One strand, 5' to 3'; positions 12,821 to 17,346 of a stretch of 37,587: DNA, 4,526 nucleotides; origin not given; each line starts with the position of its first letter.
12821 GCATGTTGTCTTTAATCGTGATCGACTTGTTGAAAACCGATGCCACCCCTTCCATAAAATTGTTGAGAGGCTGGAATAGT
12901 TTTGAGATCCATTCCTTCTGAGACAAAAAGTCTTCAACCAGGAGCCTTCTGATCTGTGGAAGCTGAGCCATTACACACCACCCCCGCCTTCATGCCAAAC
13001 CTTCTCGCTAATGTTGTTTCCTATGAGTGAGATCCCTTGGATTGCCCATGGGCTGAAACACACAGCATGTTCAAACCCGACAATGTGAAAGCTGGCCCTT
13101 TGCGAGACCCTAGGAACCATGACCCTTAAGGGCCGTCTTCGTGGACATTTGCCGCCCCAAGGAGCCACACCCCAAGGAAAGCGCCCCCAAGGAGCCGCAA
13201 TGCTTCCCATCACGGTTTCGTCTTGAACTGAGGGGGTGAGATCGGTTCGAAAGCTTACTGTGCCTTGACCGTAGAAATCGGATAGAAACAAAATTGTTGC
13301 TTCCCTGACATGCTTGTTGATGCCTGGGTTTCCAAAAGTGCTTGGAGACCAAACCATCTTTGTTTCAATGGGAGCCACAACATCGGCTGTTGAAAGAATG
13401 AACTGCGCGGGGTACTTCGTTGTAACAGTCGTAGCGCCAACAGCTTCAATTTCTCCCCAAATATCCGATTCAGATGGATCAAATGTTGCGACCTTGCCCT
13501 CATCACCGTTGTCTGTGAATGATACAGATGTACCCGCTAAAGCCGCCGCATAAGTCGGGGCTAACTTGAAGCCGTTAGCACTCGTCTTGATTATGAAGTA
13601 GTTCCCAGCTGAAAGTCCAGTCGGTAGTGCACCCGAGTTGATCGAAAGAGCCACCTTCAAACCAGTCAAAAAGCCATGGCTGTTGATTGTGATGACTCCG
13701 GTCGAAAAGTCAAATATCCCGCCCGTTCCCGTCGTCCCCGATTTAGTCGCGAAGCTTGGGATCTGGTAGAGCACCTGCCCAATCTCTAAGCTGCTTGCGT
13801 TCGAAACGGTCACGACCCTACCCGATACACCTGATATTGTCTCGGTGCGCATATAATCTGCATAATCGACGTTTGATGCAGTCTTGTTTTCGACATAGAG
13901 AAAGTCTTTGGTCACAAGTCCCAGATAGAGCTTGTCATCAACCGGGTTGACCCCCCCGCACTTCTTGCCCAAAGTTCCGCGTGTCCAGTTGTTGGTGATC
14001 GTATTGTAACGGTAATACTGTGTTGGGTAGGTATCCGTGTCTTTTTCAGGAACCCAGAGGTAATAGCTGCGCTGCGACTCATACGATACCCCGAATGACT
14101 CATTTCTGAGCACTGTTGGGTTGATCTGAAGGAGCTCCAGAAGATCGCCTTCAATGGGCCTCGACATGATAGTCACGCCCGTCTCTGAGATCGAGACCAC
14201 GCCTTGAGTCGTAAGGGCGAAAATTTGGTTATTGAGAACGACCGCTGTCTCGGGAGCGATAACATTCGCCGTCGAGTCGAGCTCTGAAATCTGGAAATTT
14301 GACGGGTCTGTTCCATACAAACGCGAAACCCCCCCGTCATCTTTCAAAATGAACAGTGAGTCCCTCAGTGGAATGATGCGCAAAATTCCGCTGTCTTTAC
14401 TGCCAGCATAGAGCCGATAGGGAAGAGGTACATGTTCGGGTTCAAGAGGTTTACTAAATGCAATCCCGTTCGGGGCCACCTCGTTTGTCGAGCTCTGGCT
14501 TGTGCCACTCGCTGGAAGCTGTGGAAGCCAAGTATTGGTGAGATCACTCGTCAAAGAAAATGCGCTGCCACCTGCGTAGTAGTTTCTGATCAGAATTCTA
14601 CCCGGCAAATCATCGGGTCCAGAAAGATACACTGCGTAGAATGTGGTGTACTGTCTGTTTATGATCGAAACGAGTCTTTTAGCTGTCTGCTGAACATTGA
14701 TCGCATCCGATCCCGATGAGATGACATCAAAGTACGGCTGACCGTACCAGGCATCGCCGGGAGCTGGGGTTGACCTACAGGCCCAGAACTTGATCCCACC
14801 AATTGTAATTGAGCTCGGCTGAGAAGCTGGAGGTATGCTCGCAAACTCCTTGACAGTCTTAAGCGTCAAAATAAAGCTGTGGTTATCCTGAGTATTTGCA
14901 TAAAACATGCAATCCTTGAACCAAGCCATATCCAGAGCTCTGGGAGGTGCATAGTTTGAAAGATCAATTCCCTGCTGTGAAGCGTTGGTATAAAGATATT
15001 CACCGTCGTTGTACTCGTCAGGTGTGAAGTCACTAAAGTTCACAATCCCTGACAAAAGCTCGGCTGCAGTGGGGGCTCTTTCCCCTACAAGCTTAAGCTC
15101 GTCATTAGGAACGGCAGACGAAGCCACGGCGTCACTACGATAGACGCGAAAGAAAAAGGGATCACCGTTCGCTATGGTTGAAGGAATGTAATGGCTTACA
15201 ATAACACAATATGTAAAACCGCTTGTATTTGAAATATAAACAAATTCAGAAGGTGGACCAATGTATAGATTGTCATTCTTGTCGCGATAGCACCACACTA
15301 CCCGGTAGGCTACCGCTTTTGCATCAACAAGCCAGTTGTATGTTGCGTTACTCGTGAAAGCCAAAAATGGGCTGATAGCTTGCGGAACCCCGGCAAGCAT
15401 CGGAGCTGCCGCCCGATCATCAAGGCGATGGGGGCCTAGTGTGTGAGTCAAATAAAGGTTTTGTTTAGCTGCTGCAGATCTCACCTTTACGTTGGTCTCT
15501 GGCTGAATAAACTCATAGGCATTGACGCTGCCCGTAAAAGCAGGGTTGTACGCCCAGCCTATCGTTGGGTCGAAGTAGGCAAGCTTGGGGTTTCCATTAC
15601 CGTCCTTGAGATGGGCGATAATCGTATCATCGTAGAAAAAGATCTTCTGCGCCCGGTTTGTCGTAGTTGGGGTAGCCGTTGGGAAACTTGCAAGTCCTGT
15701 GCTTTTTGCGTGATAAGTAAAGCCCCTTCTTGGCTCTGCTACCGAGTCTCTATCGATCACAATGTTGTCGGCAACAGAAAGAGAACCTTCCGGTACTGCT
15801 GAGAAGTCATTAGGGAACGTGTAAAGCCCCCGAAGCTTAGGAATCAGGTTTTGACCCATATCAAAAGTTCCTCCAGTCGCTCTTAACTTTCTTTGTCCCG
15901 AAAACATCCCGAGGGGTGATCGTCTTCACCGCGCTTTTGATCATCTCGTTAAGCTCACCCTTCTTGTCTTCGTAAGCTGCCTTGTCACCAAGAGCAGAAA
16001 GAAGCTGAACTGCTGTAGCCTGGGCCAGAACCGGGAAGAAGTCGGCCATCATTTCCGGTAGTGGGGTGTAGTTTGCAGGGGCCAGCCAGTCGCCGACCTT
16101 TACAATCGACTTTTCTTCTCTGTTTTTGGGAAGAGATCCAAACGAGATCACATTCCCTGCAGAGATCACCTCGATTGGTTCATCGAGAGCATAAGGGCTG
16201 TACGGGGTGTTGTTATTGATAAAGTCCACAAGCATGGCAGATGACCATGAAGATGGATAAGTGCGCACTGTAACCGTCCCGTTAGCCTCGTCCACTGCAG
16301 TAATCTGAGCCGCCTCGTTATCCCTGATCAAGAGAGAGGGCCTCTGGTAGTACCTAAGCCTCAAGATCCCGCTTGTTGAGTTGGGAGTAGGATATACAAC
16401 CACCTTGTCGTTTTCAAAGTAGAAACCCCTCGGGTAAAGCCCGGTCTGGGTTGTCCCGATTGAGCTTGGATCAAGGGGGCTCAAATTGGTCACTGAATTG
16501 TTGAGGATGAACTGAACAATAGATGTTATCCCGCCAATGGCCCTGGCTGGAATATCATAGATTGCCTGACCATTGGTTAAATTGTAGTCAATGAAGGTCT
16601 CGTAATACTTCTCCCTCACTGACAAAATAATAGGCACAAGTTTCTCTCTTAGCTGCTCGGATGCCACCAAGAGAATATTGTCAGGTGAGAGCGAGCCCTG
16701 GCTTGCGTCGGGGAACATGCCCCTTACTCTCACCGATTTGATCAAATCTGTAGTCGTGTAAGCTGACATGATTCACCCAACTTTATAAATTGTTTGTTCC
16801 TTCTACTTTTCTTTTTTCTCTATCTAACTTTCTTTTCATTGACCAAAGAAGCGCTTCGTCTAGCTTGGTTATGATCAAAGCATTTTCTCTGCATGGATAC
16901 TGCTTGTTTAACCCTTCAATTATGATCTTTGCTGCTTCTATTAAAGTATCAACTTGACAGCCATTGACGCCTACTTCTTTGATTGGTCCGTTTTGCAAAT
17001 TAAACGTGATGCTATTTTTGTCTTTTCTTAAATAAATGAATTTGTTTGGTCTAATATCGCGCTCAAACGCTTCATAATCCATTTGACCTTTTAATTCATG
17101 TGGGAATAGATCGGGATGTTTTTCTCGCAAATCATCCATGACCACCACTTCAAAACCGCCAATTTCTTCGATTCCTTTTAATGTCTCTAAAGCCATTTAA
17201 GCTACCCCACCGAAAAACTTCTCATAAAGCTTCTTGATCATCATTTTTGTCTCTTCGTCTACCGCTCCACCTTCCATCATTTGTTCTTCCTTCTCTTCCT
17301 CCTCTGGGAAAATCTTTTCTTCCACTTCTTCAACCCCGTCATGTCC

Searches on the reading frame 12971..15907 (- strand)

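Call 7: search_protein_families(library=phrogs, proteins=[window:12971-15907:-], max_evalue=0.001)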
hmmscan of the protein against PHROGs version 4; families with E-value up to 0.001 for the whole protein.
window:12971-15907:- (978 aa): 4 families
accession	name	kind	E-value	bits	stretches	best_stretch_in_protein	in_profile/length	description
phrog_3287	-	head and packaging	9.1e-10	39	1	504-658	207-358/524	virion structural protein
phrog_30390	-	unknown function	1.3e-06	28.1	1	723-802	449-528/766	-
phrog_38233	-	tail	7.7e-06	25.1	1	732-800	277-342/896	tail fiber protein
phrog_511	-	head and packaging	0.0005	19.5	1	480-672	582-760/862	internal virion protein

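Call 76: search_protein_families(library=pfam, proteins=[window:12971-15907:-], max_evalue=0.01)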
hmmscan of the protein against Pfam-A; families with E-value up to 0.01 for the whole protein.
window:12971-15907:- (978 aa): 0 families

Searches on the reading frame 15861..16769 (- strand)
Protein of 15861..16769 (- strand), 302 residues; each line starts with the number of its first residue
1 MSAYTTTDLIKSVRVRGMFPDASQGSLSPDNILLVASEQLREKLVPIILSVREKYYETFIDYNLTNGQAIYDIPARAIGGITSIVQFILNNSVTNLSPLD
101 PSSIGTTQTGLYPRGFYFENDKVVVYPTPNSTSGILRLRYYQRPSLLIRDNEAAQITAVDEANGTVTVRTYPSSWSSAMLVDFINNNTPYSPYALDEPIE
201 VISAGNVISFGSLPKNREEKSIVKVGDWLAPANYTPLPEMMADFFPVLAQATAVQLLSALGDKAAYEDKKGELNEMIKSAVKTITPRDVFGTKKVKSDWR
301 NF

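Call 76: search_protein_families(library=pfam, proteins=[window:15861-16769:-], max_evalue=0.01)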
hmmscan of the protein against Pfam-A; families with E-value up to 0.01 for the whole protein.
window:15861-16769:- (302 aa): 1 family
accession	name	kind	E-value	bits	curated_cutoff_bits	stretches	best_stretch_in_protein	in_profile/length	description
PF24175.2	SU10_adaptor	-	2.7e-09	38.2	27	1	56-152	40-133/194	SU10 adaptor protein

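Call 77: search_protein_families(library=phrogs, proteins=[window:15861-16769:-], max_evalue=0.01)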
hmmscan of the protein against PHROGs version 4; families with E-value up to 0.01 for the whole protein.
window:15861-16769:- (302 aa): 0 families

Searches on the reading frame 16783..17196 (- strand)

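Call 77: search_protein_families(library=phrogs, proteins=[window:16783-17196:-], max_evalue=0.01)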
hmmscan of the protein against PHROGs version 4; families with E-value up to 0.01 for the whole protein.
window:16783-17196:- (137 aa): 4 families
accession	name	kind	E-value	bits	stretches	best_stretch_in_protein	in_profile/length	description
phrog_2428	-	unknown function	1.3e-18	68.3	1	58-136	51-130/131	-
phrog_22140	-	unknown function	6.3e-08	33.4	1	65-134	156-226/230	-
phrog_23843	-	unknown function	2.1e-07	31.9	1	59-135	120-197/200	-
phrog_15810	-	unknown function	0.004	18.2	1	92-119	23-50/55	-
